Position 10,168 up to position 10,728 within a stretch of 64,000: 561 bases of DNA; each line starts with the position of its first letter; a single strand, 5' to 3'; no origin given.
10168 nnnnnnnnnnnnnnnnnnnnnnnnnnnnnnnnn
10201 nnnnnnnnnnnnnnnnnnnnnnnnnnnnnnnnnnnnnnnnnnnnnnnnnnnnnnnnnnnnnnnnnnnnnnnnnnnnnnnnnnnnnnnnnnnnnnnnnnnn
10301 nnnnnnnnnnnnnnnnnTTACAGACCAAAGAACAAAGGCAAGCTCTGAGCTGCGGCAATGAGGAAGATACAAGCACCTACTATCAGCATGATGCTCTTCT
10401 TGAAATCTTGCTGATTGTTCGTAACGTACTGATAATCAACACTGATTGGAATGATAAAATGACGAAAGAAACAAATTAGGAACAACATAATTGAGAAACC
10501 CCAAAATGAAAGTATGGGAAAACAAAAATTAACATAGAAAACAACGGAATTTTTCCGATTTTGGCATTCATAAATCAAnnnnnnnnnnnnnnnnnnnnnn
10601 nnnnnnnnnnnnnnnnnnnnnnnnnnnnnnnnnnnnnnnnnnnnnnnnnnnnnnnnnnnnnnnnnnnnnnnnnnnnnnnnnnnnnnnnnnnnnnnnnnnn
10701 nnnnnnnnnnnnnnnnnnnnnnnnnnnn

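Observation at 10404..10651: The element end carries a surrogate traE 5' segment that re-creates an in-frame TraE ORF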

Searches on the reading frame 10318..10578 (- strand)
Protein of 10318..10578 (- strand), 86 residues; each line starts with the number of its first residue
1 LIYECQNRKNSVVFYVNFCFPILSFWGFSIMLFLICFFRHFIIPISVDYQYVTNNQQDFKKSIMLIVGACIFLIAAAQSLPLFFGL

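Call 12: search_protein_families(library=pfam, proteins=[window:10318-10578:-], max_evalue=0.01)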
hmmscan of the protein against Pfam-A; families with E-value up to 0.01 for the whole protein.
window:10318-10578:- (86 aa): 2 families
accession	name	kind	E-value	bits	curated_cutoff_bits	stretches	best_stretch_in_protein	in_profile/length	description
PF13572.11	DUF4134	-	1.1e-08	35.6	26.5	1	49-84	58-93/93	Domain of unknown function (DUF4134)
PF22954.2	DUF7027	-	0.0097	16.2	27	1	27-86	2-61/100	Domain of unknown function (DUF7027)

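Call 14: find_homologous_proteins(query=window:10318-10578:-, max_evalue=0.001)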
Query window:10318-10578:- (86 aa): 524 proteins with E <= 0.001 among 526 candidates; the best 120 are listed.
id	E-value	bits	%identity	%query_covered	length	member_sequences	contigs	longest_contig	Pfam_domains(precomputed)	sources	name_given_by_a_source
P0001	2.9e-47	176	98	98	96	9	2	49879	PF13572.12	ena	-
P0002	1.8e-45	171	92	98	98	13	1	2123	PF13572.12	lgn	-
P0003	2.2e-44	167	90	100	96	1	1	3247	PF13572.12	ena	-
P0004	8.6e-44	165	86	100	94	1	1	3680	PF13572.12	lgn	-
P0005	1.2e-43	165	88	100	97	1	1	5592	PF13572.12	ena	-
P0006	1.0e-42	162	86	100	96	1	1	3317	PF13572.12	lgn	-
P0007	1.2e-42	162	86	100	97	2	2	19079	PF13572.12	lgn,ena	-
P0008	1.9e-42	161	85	100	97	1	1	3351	PF13572.12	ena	-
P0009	7.4e-42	159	85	100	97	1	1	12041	PF13572.12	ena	-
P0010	8.4e-42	159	85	100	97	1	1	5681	PF13572.12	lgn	-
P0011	3.1e-40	154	87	98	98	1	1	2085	PF13572.12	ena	-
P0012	5.0e-40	153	84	100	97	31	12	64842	PF13572.12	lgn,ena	-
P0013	1.4e-38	149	83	98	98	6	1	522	PF13572.12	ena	-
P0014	2.1e-38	148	85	98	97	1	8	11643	PF13572.12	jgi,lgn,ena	-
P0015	3.7e-38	147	83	98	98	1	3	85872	PF13572.12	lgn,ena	-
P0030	2.7e-35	138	78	100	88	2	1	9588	PF13572.12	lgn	-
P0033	1.9e-34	135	79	94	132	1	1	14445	PF13572.12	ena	-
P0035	2.1e-33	132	73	100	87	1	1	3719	PF13572.12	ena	-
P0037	1.4e-31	126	70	100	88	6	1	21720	PF13572.12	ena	-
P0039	4.5e-31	125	70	100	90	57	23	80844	PF13572.12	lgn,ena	-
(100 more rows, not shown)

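Call 17: find_encoding_contigs(protein=P0039, flank=10000, max_places=8)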
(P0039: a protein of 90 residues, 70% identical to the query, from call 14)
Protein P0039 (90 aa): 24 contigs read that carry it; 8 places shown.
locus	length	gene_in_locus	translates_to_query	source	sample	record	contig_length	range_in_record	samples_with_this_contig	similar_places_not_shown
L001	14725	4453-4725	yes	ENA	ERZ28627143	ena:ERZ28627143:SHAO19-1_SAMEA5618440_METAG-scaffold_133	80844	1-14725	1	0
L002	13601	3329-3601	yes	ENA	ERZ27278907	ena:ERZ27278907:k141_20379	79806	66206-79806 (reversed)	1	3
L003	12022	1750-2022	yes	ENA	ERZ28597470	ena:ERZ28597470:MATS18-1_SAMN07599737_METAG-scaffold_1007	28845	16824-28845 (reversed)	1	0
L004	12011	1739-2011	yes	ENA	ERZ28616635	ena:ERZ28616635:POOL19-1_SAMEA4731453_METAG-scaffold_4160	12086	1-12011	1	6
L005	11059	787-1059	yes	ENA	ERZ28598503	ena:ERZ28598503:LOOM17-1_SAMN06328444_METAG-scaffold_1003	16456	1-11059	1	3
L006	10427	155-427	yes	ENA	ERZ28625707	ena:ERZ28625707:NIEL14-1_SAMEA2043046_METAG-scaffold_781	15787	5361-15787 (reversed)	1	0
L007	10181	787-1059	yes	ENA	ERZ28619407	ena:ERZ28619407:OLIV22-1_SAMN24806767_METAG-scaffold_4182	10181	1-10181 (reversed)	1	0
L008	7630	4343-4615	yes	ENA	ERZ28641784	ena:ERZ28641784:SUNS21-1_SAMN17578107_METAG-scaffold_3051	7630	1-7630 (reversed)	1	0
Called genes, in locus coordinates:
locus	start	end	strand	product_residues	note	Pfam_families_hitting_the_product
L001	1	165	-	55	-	?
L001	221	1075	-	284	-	PF08842:Mfa2 (faint)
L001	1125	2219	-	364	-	PF12099:DUF3575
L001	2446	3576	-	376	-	PF00165:HTH_AraC (faint), PF12833:HTH_18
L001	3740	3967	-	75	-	-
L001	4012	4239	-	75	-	PF13443:HTH_26, PF01381:HTH_3 (weak)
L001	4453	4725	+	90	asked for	PF13572:DUF4134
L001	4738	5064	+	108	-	-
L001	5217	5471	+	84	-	-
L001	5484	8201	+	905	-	PF12846:AAA_10 (faint), PF19044:P-loop_TraG, PF01935:DUF87 (weak), PF19044:P-loop_TraG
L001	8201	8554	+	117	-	-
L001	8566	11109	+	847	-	-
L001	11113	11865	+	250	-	-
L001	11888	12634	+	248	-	PF16464:DUF5045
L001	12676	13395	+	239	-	-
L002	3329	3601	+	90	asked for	PF13572:DUF4134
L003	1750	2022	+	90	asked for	PF13572:DUF4134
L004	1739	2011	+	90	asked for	PF13572:DUF4134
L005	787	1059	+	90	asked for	PF13572:DUF4134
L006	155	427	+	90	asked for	PF13572:DUF4134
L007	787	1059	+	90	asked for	PF13572:DUF4134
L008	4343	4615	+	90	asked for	PF13572:DUF4134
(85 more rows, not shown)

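Call 63: find_encoding_contigs(protein=P0037, flank=1500, max_places=2)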
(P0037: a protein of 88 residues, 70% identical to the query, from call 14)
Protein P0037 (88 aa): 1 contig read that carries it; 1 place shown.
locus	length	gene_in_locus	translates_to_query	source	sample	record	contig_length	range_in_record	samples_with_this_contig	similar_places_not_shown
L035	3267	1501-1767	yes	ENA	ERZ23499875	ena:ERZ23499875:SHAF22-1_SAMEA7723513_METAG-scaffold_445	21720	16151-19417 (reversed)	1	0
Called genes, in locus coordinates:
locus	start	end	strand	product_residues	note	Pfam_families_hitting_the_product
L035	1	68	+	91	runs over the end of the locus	-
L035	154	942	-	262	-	PF20251:Big_14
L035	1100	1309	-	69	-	PF13443:HTH_26, PF01381:HTH_3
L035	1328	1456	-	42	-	-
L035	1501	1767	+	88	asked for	PF13572:DUF4134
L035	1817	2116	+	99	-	-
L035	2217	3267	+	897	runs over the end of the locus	PF19044:P-loop_TraG, PF12846:AAA_10 (faint), PF19044:P-loop_TraG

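Call 64: find_encoding_contigs(protein=P0035, flank=1500, max_places=2)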
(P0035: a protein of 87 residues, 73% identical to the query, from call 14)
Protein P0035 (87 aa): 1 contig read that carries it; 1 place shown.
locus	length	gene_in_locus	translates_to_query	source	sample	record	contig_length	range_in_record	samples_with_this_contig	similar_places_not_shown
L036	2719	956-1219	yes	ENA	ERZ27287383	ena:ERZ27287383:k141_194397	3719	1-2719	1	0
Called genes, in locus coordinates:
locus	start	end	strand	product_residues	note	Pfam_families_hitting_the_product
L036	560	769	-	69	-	PF13443:HTH_26, PF01381:HTH_3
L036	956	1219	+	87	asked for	PF13572:DUF4134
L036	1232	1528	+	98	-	PF13571:DUF4133 (weak)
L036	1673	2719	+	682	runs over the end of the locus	?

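Call 65: find_encoding_contigs(protein=P0033, flank=1500, max_places=2)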
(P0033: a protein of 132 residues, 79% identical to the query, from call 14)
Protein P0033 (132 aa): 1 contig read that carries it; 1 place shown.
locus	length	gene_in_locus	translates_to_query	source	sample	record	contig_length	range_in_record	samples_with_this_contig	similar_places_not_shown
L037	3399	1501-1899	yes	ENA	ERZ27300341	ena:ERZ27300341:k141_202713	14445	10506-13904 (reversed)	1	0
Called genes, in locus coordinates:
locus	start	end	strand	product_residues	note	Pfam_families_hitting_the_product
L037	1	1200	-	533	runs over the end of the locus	PF04326:SLFN_AlbA_2, PF13749:HATPase_c_4, PF21247:Fic-like_C (faint)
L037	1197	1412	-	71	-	PF13443:HTH_26, PF01381:HTH_3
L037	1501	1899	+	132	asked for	PF13572:DUF4134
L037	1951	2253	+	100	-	-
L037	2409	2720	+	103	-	-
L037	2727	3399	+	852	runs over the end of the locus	PF12846:AAA_10 (faint), PF01935:DUF87 (faint), PF19044:P-loop_TraG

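Call 66: find_encoding_contigs(protein=P0030, flank=1500, max_places=2)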
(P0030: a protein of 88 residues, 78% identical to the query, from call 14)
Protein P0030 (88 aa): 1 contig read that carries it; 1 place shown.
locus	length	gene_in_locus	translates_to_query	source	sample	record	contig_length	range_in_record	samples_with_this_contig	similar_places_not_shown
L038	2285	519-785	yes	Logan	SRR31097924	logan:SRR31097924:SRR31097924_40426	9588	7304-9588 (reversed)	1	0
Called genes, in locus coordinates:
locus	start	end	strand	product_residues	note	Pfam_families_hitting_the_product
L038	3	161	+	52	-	?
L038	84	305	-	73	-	PF01381:HTH_3 (weak), PF13443:HTH_26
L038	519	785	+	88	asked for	PF13572:DUF4134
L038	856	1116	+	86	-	PF13571:DUF4133 (weak)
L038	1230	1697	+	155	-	-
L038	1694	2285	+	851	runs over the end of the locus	PF01935:DUF87 (weak), PF12846:AAA_10 (faint), PF19044:P-loop_TraG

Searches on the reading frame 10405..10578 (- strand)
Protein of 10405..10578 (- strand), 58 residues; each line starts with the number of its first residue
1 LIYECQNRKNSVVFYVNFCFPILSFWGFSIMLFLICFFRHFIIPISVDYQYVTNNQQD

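Call 39: search_protein_families(library=pfam, proteins=[window:10405-10578:-], max_evalue=10)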
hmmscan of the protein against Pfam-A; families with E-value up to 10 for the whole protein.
seq(58 aa): 0 families
